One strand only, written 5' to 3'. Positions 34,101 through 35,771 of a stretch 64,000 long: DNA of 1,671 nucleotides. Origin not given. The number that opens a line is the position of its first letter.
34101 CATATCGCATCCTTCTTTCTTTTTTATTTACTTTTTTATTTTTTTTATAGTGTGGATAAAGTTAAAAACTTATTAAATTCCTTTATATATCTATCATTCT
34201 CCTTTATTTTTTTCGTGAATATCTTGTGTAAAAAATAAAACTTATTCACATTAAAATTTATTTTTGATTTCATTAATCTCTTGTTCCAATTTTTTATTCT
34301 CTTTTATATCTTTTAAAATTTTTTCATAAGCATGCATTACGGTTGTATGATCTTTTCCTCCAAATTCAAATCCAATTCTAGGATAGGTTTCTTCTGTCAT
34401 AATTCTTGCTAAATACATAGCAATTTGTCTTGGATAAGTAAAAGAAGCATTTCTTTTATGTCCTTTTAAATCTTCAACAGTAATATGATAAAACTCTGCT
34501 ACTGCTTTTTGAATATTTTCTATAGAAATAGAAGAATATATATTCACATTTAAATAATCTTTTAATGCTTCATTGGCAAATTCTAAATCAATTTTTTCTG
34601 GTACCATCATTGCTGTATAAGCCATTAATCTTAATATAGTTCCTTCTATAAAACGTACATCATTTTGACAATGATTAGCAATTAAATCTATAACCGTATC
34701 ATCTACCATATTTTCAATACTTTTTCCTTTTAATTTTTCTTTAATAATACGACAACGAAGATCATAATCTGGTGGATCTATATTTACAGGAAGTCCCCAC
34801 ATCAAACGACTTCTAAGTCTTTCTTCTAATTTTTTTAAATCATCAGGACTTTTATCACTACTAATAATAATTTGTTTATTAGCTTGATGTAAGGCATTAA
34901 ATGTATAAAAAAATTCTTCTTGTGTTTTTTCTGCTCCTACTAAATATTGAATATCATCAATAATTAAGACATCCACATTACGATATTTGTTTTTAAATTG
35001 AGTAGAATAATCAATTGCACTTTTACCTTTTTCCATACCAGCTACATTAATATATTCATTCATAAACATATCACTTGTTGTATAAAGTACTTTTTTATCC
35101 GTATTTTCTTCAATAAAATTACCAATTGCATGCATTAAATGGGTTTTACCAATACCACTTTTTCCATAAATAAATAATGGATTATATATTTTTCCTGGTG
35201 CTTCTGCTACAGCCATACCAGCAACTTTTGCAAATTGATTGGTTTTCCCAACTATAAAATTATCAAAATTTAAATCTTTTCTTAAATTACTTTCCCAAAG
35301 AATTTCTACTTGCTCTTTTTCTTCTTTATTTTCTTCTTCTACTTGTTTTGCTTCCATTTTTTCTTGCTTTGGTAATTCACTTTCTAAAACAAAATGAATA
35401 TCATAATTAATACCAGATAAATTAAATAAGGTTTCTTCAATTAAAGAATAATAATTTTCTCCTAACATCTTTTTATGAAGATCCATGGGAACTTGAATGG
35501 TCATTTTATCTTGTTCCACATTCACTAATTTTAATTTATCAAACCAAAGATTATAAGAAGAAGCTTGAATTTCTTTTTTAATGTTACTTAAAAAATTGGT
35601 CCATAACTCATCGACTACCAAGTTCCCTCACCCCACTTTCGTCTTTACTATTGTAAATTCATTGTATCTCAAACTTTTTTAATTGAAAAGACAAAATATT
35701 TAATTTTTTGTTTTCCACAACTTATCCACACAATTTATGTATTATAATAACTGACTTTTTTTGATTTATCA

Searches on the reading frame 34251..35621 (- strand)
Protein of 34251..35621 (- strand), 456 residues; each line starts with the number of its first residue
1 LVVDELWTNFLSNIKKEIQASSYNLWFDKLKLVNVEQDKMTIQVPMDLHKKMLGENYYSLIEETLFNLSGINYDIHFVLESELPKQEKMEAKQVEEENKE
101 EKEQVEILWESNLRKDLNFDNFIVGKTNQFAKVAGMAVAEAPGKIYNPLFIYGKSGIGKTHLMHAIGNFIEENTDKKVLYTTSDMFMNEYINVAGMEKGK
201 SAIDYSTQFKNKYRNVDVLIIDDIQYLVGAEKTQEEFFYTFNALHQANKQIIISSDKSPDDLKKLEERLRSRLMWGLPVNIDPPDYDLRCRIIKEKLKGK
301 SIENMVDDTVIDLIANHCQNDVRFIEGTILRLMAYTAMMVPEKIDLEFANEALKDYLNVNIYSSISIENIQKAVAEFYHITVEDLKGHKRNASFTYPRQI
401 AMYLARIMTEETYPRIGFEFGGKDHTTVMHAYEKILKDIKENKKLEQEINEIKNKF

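Call 13: search_protein_families(library=pfam, proteins=[window:34251-35621:-], max_evalue=0.01)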
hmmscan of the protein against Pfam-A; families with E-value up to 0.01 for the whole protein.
window:34251-35621:- (456 aa): 14 families
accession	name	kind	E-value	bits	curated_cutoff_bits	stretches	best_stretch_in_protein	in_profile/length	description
PF00308.24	Bac_DnaA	-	1.2e-60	204.8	23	1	114-279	2-161/162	Bacterial DnaA ATPAse domain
PF08299.17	Bac_DnaA_C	-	1.8e-29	102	31.5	1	367-435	1-69/69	Bacterial dnaA protein helix-turn-helix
PF11638.13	DnaA_N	-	4.1e-10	39.7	24.6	1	5-64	2-62/65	DnaA N-terminal domain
PF01695.23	IstB_IS21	-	2.8e-06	27.4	24.1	1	149-258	95-195/238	IstB-like ATP binding protein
PF01637.24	ATPase_2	-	2.4e-05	24.7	33.2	1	146-181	20-54/225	ATPase domain predominantly from Archaea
PF13479.12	AAA_24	-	2.4e-05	24.7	27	1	149-226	5-75/195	AAA domain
PF13401.12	AAA_22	-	3.8e-05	24.5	27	1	149-246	8-109/130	AAA domain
PF13173.12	AAA_14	-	7.8e-05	23.1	27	1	148-272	4-114/129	AAA domain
PF00004.35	AAA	-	8.8e-05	23.4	21.2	1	150-263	2-115/131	ATPase family associated with various cellular activities (AAA)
PF00910.28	RNA_helicase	-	0.00023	22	21.5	1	150-228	2-62/105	RNA helicase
PF13191.12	AAA_16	-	0.0024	18.8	32.6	1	124-173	3-51/167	AAA ATPase domain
PF00225.29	Kinesin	-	0.0078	15.7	29.3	0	86-166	12-95/327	Kinesin motor domain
PF09848.15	SLFN-g3_helicase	-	0.0079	16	24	0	149-235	4-99/354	Schlafen group 3, DNA/RNA helicase domain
PF12950.13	TaqI_C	-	0.0088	16.7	26.5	0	313-386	42-114/118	TaqI-like C-terminal specificity domain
